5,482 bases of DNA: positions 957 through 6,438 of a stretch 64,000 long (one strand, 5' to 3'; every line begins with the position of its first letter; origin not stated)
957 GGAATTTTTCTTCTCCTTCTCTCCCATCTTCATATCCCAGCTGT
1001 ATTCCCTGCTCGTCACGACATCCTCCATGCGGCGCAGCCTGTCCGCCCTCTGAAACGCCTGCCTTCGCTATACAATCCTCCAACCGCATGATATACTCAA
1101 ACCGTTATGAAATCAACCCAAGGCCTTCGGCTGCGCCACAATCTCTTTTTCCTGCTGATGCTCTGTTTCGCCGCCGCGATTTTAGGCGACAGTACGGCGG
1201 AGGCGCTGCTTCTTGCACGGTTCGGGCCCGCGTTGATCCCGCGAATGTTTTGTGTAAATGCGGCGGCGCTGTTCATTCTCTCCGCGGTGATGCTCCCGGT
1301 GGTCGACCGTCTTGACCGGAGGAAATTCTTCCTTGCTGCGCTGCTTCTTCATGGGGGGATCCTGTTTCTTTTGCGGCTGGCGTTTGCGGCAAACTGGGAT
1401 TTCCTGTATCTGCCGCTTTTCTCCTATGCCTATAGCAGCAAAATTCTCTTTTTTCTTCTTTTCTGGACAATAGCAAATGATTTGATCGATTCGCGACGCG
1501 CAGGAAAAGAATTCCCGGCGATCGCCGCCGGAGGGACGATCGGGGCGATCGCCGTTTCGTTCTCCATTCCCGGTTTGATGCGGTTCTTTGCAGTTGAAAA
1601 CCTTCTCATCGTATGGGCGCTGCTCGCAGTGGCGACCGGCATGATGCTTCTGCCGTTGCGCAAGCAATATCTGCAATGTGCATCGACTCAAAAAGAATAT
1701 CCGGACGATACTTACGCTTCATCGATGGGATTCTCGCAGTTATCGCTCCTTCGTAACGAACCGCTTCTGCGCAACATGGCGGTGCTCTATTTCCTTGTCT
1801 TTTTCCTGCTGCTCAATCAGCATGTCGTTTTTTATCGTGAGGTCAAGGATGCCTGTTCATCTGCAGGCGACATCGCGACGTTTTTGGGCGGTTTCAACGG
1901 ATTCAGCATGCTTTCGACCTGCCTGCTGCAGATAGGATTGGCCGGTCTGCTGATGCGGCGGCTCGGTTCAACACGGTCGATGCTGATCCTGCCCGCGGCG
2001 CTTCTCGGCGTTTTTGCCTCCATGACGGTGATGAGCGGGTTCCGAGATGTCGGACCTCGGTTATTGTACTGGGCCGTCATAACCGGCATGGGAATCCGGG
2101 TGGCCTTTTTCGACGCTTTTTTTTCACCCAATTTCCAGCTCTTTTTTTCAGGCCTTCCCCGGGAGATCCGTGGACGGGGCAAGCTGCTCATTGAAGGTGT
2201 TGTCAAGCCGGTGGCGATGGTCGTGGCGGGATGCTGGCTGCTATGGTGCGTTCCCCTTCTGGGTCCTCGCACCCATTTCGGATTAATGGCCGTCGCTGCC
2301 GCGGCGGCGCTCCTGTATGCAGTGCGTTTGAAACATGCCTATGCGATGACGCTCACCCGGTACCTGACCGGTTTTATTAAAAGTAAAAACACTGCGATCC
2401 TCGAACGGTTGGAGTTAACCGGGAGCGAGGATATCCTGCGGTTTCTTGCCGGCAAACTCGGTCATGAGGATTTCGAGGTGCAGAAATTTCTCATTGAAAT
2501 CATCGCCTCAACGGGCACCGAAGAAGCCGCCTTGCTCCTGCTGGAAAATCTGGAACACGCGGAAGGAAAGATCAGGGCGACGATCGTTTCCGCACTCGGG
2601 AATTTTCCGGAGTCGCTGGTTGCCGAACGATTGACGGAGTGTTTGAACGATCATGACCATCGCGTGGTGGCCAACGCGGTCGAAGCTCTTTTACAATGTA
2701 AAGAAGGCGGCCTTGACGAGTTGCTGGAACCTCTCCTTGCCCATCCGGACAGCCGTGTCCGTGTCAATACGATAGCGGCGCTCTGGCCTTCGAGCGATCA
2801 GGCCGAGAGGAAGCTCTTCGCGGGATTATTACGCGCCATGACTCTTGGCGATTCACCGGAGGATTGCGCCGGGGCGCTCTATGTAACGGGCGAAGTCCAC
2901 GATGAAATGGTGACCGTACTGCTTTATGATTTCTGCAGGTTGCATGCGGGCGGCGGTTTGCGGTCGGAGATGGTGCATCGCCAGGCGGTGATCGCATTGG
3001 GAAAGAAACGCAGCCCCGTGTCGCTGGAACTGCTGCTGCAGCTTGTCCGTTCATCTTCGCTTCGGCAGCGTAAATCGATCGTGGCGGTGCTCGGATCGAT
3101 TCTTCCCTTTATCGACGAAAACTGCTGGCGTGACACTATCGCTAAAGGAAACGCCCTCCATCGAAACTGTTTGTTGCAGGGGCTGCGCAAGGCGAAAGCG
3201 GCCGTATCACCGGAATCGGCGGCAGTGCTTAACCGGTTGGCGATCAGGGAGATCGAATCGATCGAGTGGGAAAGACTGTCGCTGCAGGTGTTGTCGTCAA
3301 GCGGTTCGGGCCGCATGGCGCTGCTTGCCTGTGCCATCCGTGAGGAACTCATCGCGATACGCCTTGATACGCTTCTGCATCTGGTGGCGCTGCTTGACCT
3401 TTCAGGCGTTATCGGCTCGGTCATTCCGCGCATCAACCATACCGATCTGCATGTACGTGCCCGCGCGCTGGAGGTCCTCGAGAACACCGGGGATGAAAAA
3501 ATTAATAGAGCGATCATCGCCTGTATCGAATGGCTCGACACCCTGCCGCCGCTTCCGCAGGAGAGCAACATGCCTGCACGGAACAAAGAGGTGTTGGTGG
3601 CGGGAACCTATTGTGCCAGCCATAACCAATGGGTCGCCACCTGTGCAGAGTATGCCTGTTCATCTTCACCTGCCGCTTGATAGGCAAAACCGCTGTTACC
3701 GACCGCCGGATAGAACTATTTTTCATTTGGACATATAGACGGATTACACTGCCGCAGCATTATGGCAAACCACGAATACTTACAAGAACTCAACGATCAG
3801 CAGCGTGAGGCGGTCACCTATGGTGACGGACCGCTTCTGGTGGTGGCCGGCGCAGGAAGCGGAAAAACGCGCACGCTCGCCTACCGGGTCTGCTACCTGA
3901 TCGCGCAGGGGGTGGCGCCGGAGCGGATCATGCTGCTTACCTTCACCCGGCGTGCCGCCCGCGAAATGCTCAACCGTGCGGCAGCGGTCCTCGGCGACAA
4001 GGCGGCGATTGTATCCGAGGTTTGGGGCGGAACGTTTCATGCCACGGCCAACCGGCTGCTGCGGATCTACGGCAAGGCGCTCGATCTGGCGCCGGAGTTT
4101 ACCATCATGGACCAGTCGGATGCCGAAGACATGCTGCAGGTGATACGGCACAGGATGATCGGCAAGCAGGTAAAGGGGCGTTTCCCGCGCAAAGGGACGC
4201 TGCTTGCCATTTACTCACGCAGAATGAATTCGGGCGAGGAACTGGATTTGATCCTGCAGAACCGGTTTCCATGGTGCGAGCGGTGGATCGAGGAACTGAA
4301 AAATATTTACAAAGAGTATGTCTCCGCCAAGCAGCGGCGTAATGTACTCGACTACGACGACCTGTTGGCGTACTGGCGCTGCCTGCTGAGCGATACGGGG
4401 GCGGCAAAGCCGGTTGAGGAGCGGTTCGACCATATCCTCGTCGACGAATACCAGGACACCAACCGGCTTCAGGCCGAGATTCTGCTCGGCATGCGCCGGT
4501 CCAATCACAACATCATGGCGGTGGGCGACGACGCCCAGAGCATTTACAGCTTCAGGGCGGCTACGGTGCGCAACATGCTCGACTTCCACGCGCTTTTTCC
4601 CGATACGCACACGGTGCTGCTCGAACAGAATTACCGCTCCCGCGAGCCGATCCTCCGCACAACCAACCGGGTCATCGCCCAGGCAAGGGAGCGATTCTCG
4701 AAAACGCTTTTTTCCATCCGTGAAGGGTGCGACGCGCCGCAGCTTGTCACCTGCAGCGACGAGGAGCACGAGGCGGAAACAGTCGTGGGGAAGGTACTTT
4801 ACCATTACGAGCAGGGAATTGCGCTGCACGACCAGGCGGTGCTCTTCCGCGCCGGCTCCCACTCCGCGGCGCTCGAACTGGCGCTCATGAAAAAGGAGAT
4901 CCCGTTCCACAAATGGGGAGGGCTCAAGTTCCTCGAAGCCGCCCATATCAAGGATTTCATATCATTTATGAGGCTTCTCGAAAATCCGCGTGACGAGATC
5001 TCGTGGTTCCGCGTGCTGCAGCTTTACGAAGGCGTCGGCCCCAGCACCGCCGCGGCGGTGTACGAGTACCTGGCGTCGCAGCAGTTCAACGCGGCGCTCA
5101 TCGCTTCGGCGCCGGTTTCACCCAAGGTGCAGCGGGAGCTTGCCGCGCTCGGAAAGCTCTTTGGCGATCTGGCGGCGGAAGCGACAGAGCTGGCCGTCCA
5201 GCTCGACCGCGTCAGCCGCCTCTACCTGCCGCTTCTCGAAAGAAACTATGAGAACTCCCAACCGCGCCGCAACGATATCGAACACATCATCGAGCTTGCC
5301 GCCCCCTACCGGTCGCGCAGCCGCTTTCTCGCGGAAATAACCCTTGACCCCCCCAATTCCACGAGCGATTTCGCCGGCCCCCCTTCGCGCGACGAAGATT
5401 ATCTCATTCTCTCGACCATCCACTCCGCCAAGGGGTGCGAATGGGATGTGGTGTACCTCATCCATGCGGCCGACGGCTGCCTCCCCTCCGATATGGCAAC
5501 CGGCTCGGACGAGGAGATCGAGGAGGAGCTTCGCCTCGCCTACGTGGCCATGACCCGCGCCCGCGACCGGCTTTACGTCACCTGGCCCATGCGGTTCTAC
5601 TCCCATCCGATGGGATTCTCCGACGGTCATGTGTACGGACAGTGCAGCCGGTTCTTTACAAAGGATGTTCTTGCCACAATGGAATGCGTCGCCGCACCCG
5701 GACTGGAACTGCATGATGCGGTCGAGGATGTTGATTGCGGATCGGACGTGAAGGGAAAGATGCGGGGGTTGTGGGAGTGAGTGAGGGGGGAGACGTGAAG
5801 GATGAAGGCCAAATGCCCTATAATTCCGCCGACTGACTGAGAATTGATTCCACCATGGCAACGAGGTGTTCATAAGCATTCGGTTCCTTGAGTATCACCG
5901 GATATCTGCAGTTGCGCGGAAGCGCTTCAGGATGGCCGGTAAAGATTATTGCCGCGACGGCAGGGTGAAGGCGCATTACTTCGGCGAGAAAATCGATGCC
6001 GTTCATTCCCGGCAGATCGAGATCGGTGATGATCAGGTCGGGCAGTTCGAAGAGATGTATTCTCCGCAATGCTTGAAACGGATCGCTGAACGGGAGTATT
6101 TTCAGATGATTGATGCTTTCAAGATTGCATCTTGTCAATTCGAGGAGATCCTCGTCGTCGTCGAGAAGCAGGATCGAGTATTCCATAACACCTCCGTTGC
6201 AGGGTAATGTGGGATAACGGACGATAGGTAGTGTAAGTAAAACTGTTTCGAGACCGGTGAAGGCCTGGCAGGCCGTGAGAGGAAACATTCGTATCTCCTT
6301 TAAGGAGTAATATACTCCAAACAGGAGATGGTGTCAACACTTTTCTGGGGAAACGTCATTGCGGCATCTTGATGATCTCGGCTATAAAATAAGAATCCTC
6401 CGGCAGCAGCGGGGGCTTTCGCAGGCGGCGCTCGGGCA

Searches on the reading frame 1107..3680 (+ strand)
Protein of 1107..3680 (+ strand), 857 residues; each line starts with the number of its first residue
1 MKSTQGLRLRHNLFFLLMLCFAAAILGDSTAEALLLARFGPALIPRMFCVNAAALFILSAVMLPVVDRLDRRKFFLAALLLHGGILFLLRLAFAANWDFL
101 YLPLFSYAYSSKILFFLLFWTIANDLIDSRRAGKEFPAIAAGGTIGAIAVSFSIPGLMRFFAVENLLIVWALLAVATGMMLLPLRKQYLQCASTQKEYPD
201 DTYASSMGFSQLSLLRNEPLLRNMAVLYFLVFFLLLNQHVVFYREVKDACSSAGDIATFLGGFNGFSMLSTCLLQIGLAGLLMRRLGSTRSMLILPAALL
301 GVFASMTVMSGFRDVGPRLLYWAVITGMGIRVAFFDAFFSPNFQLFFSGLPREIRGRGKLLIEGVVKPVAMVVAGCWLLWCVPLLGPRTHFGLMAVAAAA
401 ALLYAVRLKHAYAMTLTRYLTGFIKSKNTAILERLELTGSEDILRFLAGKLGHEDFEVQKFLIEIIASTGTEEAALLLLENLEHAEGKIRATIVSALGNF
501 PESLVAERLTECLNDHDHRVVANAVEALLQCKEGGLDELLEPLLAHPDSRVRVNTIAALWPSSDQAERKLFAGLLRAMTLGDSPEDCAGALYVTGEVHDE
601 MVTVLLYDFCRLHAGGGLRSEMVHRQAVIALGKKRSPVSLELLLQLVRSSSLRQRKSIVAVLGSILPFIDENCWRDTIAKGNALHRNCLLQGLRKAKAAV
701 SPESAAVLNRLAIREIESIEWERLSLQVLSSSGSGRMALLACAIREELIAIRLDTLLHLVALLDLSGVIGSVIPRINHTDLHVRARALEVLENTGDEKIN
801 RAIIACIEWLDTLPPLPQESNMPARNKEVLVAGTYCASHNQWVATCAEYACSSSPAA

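Call 64: search_protein_families(library=pfam, proteins=[window:1107-3680:+], max_evalue=0.001)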
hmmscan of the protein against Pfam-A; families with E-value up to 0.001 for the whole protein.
window:1107-3680:+ (857 aa): 4 families
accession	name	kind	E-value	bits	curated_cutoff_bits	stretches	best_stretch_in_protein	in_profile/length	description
PF13646.12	HEAT_2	-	2.3e-18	66.7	27.7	1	478-559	4-87/88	HEAT repeats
PF02985.28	HEAT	-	2.3e-07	30.9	23.5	0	509-530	5-26/31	HEAT repeat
PF03130.22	HEAT_PBS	-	7.4e-06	26.4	20.9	0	489-515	1-27/27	PBS lyase HEAT-like repeat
PF03219.20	TLC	-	0.001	18.4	21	0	59-300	109-362/491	TLC ATP/ADP transporter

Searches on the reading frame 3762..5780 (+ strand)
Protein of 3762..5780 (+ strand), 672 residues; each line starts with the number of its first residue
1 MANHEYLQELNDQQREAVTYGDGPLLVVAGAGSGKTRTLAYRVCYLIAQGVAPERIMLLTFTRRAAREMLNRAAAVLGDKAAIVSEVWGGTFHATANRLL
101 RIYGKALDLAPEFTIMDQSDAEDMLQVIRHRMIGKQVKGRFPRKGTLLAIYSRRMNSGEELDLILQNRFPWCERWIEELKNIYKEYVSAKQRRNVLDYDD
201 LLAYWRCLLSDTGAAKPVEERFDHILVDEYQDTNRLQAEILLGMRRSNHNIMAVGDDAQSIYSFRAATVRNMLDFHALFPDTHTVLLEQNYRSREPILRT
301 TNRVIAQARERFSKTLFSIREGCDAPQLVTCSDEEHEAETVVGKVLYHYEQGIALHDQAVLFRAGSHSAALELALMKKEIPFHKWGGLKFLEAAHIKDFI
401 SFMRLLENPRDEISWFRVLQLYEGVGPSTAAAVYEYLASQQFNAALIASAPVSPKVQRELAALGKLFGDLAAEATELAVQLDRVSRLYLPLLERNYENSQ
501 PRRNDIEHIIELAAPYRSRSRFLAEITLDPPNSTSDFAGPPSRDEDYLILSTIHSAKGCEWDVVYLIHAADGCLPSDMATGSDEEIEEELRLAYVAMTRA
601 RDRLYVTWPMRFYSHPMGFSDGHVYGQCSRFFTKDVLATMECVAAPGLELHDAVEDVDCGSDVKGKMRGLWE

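Call 64: search_protein_families(library=pfam, proteins=[window:3762-5780:+], max_evalue=0.001)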
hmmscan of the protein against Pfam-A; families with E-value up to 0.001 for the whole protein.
window:3762-5780:+ (672 aa): 6 families
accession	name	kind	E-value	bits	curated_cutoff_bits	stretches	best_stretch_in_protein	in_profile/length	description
PF00580.27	UvrD-helicase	-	1.1e-66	225.8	23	1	10-279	1-270/271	UvrD/REP helicase N-terminal domain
PF13361.12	UvrD_C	-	2.6e-50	172.3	25.6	1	286-608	2-347/350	UvrD-like helicase C-terminal domain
PF13245.12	AAA_19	-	1.1e-21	77.9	25.1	1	14-265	1-134/134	AAA domain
PF13604.12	AAA_30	-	2.2e-09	37.8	27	1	10-130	2-114/191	AAA domain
PF13538.12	UvrD_C_2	-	1.6e-08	34.7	27.4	1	550-606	4-51/52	UvrD-like helicase C-terminal domain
PF01443.25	Viral_helicase1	-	3e-06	27.7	21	0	550-606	179-226/228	Viral superfamily 1 RNA helicase core domain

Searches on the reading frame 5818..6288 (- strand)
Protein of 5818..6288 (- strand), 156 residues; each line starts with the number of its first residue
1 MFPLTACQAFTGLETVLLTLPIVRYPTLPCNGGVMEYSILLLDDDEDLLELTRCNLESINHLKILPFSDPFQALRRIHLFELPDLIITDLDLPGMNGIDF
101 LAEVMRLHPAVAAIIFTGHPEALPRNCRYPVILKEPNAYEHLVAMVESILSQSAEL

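Call 64: search_protein_families(library=pfam, proteins=[window:5818-6288:-], max_evalue=0.001)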
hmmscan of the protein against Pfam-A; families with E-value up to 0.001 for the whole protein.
window:5818-6288:- (156 aa): 1 family
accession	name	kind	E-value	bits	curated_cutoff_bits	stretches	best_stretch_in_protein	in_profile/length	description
PF00072.30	Response_reg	-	8.2e-13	48.9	30.2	1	39-121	1-81/111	Response regulator receiver domain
